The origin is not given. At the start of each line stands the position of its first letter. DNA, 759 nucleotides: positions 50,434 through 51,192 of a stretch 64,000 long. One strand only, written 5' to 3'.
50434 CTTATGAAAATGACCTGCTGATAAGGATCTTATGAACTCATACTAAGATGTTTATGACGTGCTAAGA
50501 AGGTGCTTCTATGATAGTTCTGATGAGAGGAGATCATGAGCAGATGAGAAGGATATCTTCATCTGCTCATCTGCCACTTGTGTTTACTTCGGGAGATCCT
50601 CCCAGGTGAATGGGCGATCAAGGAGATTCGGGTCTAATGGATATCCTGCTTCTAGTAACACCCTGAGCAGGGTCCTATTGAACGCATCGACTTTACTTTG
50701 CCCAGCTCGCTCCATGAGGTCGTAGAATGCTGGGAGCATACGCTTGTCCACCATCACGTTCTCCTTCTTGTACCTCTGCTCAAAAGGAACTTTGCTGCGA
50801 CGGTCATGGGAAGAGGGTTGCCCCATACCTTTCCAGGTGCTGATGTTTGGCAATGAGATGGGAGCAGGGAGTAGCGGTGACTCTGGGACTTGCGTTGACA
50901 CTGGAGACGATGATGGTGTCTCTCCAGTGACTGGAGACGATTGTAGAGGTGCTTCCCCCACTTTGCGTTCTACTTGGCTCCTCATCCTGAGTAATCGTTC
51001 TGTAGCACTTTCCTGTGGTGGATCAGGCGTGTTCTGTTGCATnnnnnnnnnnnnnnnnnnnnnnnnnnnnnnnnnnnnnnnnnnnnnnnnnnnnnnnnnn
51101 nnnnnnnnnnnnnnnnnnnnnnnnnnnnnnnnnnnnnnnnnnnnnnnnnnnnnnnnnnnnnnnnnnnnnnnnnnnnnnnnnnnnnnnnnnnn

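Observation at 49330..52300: Second, plasmid-type maintenance module: rep candidate, TTATGA iterons, parAB and three parS-like palindromes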

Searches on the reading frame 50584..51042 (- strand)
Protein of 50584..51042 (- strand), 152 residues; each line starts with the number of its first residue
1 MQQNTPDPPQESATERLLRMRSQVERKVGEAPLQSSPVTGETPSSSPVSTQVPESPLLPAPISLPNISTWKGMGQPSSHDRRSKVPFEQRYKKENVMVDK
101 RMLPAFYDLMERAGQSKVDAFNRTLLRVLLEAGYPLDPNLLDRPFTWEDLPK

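Call 5: search_protein_families(library=pfam, proteins=[window:50584-51042:-], max_evalue=0.01)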
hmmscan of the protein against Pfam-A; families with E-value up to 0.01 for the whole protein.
window:50584-51042:- (152 aa): 0 families

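Call 13: search_protein_families(library=ncbifam, proteins=[window:50584-51042:-], max_evalue=0.01)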
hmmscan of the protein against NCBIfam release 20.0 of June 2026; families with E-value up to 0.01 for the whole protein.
window:50584-51042:- (152 aa): 0 families

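Call 31: find_homologous_proteins(query=window:50584-51042:-)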
Query window:50584-51042:- (152 aa): 12 proteins with E <= 0.001 among 42 candidates.
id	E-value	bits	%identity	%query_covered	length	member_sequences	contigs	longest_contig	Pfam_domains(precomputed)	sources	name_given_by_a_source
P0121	1.8e-35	141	52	100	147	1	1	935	-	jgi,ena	-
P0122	6.8e-35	139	51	100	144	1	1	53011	-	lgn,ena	-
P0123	1.4e-34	138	51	90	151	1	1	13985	-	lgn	-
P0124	5.2e-34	136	48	100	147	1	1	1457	-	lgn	-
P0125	6.1e-34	136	50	100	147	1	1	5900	-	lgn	-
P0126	3.7e-33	133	47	93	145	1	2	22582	-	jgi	jgi:hypothetical protein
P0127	5.6e-33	133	50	100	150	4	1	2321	-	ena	-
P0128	9.4e-33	132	48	100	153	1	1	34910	-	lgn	-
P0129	2.5e-31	127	49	89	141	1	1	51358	-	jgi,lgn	jgi:hypothetical protein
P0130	2.8e-30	124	68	52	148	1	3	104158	-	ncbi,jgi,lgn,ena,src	-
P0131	3.8e-30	123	52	84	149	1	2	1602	-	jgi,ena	-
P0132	2.3e-25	108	39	100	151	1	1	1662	-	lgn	-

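Call 33: find_encoding_contigs(protein=P0130, flank=10000, max_places=3)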
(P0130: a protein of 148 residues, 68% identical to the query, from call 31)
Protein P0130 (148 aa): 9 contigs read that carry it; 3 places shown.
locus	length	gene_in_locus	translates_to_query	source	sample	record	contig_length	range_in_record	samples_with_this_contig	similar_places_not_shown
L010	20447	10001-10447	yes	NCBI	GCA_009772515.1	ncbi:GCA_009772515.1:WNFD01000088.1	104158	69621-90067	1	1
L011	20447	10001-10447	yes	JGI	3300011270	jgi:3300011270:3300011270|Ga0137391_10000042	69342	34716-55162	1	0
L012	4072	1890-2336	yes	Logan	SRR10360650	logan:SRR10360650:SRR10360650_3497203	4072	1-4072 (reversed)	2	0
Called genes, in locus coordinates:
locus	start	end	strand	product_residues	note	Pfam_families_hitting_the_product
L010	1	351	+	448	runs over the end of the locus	PF00772:DnaB, PF03796:DnaB_C, PF06745:ATPase (weak), PF13481:AAA_25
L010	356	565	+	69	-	-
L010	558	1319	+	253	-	-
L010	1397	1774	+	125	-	-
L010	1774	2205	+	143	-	-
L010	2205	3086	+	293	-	PF02086:MethyltransfD12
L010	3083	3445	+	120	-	-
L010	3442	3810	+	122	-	-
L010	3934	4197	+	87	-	-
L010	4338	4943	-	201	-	PF13328:HD_4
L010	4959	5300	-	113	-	-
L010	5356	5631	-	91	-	-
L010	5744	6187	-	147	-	-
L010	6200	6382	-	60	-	-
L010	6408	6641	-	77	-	-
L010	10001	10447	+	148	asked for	-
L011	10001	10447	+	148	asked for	-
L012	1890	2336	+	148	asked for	-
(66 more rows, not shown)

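Call 34: list_cluster_members(proteins=[P0130, P0001])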
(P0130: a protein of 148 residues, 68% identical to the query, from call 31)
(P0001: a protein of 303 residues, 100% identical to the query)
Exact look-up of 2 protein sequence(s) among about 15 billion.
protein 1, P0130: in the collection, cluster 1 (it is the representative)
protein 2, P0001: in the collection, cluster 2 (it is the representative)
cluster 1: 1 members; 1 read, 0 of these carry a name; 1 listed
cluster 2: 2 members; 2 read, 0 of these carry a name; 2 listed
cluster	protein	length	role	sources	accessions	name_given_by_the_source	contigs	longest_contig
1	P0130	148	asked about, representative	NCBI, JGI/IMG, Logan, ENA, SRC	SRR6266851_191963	-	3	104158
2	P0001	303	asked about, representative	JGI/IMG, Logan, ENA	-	-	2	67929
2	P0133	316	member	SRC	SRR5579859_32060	-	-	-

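Call 35: find_related_loci(query=A1, collection=genome_contigs, flank=8000)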
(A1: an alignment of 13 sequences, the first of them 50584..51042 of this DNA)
Query A1 (152 aa) in genome_contigs; peptide patterns used: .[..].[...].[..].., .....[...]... (x = any residue, [..] = any of these).
93 stretches matched a pattern, but none encodes a relative of the query by tblastn (E <= 1e-3).

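Call 36: find_related_loci(query=A1, collection=viral_contigs, flank=8000)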
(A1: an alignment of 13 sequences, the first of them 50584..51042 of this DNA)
Query A1 (152 aa) in viral_contigs; peptide patterns used: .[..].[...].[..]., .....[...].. (x = any residue, [..] = any of these).
329 stretches matched a pattern; 2 encode a relative of the query (tblastn E <= 1e-3); 2 distinct loci.
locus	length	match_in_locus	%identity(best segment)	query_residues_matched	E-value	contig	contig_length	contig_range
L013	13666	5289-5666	46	24-152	3e-35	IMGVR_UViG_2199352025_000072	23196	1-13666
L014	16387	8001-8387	43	1-150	8e-30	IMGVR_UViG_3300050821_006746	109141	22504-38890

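Call 40: predict_structure(alignment_id=A1)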
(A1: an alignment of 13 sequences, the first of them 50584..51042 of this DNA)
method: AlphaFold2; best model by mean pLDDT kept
length: 152 residues; sequences in the alignment: 13
mean_pLDDT: 58.0   pTM: 0.31
mean pLDDT of the five models: 58.0, 58.0, 55.4, 54.4, 51.0
residues with pLDDT >= 90: 0; 70-90: 49; 50-70: 45; < 50: 58
segments of 3 or more residues with pLDDT < 50: 1-10, 27-73
pLDDT, mean of each block of 10 residues (from residue 1): 44 58 51 39 39 37 42 51 62 61 75 73 82 81 75 63
secondary structure, 60 per line:
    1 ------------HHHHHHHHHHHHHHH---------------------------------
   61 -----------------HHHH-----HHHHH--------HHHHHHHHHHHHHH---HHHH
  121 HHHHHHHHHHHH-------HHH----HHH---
elements in order: H13-27 H78-81 H87-91 H100-113 H117-132

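Call 41: search_protein_families(library=phrogs, proteins=[window:50584-51042:-], max_evalue=0.001)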
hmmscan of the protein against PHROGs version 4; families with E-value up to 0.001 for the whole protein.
window:50584-51042:- (152 aa): 0 families

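Call 42: search_solved_structures(query=A1, max_evalue=10, show_alignments=3)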
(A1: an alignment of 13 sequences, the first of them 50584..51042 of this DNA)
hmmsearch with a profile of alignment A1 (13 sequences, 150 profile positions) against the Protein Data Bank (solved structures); distinct sequences matched with E-value up to 10: 0.

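Call 44: fold_search(model_id=the predicted structure, library=pdb)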
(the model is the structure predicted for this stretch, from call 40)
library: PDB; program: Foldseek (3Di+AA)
matches with E <= 10: 54; with E <= 0.001: 0
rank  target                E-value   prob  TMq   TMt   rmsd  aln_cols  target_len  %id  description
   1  5zkt_B                2.2e+00  0.13  0.20  0.42   5.4        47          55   23  Crystal structure of TCP domain of PCF6 in Oryza sativa (released 2019-03-27)
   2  5zkt_A                2.5e+00  0.13  0.19  0.41   4.7        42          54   24  Crystal structure of TCP domain of PCF6 in Oryza sativa (released 2019-03-27)
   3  6zsb_AS               2.7e+00  0.09  0.20  0.23  13.5        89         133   15  Human mitochondrial ribosome in complex with mRNA and P-site tRNA (released 2020-09-16)
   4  7vp7_A                2.9e+00  0.13  0.19  0.40   3.6        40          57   22  Structure of a transcription factor and DNA complex (released 2022-10-19)
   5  7vp5_J                3.1e+00  0.11  0.19  0.41   3.7        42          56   21  Structure of a transcription factor and DNA complex (released 2022-10-19)
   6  1le8_B                3.7e+00  0.08  0.18  0.33  11.4        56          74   23  Crystal Structure of the MATa1/MATalpha2-3A Heterodimer Bound to DNA Complex (released 2002-05-03)
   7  7vp5_B                4.0e+00  0.09  0.18  0.32   4.9        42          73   21  Structure of a transcription factor and DNA complex (released 2022-10-19)
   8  5kko_B                4.6e+00  0.04  0.15  0.30   7.5        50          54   16  A 1.55A X-Ray Structure from Vibrio cholerae O1 biovar El Tor of a Hypothetical Protein (released 2016-09-21)
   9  9dec_C                4.9e+00  0.11  0.18  0.32   5.3        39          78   23  Crystal Structure of D9-threaded (released 2025-03-26)
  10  4r7c_A                5.6e+00  0.12  0.19  0.30   8.1        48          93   12  Crystal Structure of CNG mimicking NaK-ETPP mutant cocrystallized with DiMethylammonium (released 2015-07-01)
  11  3c24_A                6.0e+00  0.06  0.18  0.11   6.4        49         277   14  Crystal structure of a putative oxidoreductase (YP_511008.1) from Jannaschia sp. CCS1 at 1.62 A resolution (released 2008-02-05)
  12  2or0_B                6.0e+00  0.03  0.13  0.05  14.7        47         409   15  Structural Genomics, the crystal structure of a putative hydroxylase from Rhodococcus sp. RHA1 (released 2007-03-06)
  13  6g3i                  6.4e+00  0.11  0.18  0.06   2.9        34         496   20  Crystal structure of EDDS lyase in complex with N-(2-aminoethyl)aspartic acid (AEAA) (released 2018-05-16)
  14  9f0y_C                6.4e+00  0.08  0.17  0.26   5.6        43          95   26  CryoEM structure of the F plasmid relaxosome with TraI in its TE mode, derived from the ss-27_+8ds+9_+143-R Locally-re (released 2025-06-04)
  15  3t4d_B                6.8e+00  0.12  0.19  0.29   4.6        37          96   11  Crystal Structure of NaK2K Channel Y55F Mutant (released 2011-10-05)
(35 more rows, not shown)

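Call 48: search_protein_families(library=pfam, alignment_id=A1, max_evalue=10)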
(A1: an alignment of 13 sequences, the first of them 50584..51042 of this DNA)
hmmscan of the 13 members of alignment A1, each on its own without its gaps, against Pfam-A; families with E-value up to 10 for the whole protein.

A. member 1, window:50584-51042:- (152 aa): 0 families

B. families by the number of members that match (of 13 scanned): 2 families
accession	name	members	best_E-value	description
PF11888.13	DUF3408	1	0.086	Protein of unknown function (DUF3408)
PF19428.4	Sema4F_C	1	0.22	Semaphorin 4F C-terminal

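Call 96: search_dna_similar(query=window:50584-51042:-, collection=plasmids, mode=protein, max_evalue=0.001, max_rows=15)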
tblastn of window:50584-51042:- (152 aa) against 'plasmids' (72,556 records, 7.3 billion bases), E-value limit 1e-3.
No match.

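Call 97: search_dna_similar(query=window:50584-51042:-, collection=phages, mode=protein, max_evalue=0.001, max_rows=15)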
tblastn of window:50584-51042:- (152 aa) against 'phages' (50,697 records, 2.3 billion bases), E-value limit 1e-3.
No match.

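Call 105: search_protein_representatives(alignment_id=A1)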
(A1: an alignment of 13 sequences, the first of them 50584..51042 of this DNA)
Query: 13 sequences, 150 profile positions. Proteins with E-value up to 0.001 (for the whole library): 39; up to 1e-10: 22; up to 1e-30: 8. The best 39 are listed.
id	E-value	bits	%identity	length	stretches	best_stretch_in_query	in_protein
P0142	1.0e-49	185.2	-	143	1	1-150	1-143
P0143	1.1e-48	181.9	-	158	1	1-150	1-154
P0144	1.6e-43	165.0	-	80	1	71-150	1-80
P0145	1.1e-42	162.3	-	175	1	20-150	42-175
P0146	2.7e-40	154.6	-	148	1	13-149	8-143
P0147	1.4e-39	152.3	-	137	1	3-150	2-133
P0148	8.0e-38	146.5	-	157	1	17-150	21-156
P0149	8.5e-37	143.2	-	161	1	26-150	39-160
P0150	6.8e-30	120.8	-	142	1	33-148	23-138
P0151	2.0e-27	112.8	-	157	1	7-150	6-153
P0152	2.5e-23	99.5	-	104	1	1-95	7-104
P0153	7.3e-23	98.0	-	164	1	9-148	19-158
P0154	1.4e-21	93.8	-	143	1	11-150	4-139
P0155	2.4e-21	93.1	-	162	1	27-146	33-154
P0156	3.9e-21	92.4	-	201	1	68-150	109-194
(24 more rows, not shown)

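Call 107: search_solved_structures(query=A6, max_evalue=10, show_alignments=3)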
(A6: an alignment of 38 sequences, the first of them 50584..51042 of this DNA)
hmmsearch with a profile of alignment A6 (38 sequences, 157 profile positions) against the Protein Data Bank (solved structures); distinct sequences matched with E-value up to 10: 1.
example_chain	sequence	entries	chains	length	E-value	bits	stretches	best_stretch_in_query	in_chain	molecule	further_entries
9o01_A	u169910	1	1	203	1.6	12.2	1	112-146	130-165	8-oxoguanine DNA glycosylase/AP lyase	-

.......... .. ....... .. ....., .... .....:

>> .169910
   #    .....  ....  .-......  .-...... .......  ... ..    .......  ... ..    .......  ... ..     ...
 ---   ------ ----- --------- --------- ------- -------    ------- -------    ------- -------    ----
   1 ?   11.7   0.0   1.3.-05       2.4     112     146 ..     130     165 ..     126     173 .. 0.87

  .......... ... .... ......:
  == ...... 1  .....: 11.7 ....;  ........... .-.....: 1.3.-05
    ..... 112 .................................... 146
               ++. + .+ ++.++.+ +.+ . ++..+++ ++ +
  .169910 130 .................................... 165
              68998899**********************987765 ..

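Call 108: search_protein_families(library=pfam, alignment_id=A6, max_evalue=1)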
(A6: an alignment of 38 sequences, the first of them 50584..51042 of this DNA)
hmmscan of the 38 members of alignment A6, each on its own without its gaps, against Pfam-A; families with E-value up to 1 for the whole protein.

A. member 1, window:50584-51042:- (152 aa): 0 families

B. families by the number of members that match (of 38 scanned): 18 families
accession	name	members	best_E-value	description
PF16286.10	DUF4932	1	0.012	Domain of unknown function (DUF4932)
PF03979.19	Sigma70_r1_1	1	0.027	Sigma-70 factor, region 1.1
PF15672.10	Mucin15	1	0.031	Cell-membrane associated Mucin15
PF21804.3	Transposase_29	1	0.038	Transposase protein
PF04119.17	HSP9_HSP12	1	0.042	Heat shock protein 9/12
PF11461.13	RILP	1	0.073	Rab interacting lysosomal protein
PF05104.17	Rib_recp_KP_reg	1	0.08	Ribosome receptor lysine/proline rich region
PF05906.16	DUF865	1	0.089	Herpesvirus-7 repeat of unknown function (DUF865)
PF08513.17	LisH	1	0.099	LisH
PF15622.11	CENP_C_N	1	0.1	Kinetochore assembly subunit CENP-C N-terminal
PF08315.17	cwf18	1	0.11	cwf18 pre-mRNA splicing factor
PF08337.17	Plexin_cytopl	1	0.12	Plexin cytoplasmic RasGAP domain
PF19839.5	RHH_9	1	0.13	Ribbon-helix-helix protein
PF07679.22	I-set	1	0.21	Immunoglobulin I-set domain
PF14362.11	DUF4407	1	0.22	Domain of unknown function (DUF4407)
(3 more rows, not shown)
